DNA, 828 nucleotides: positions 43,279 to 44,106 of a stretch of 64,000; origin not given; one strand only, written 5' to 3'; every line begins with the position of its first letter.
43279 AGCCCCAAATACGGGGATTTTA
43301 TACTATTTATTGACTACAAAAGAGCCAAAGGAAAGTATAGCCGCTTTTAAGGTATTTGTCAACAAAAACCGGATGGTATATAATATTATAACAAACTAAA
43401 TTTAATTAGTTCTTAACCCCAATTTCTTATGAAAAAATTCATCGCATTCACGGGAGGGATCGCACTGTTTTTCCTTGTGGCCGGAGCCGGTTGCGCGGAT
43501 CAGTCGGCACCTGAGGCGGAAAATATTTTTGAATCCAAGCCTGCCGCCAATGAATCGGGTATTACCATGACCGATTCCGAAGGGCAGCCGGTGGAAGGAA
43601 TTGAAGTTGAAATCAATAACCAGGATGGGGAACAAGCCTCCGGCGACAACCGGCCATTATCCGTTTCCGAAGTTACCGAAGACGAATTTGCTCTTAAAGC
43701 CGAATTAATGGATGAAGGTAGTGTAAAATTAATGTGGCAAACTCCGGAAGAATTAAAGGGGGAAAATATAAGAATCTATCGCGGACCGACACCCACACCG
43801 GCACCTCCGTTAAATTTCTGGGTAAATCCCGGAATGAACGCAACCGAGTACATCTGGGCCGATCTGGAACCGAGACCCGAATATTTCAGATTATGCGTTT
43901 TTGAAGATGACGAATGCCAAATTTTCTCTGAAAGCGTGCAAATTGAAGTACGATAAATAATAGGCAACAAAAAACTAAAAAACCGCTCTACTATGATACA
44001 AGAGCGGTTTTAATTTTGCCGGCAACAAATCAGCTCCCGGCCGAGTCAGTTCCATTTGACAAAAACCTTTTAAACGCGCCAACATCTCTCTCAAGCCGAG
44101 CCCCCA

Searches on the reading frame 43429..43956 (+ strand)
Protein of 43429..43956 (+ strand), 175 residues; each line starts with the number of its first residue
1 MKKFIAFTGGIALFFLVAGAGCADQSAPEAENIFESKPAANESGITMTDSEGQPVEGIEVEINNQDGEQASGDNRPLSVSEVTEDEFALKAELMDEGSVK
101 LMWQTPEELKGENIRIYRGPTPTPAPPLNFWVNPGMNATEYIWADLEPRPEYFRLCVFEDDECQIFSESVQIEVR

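Call 4: search_protein_families(library=pfam, proteins=[window:43429-43956:+], max_evalue=1)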
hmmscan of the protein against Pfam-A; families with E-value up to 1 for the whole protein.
window:43429-43956:+ (175 aa): 1 family
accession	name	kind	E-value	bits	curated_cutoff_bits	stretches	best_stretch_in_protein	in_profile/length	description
PF02369.22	Big_1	-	0.26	11.9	34.9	1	40-68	18-46/93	Bacterial Ig-like domain (group 1)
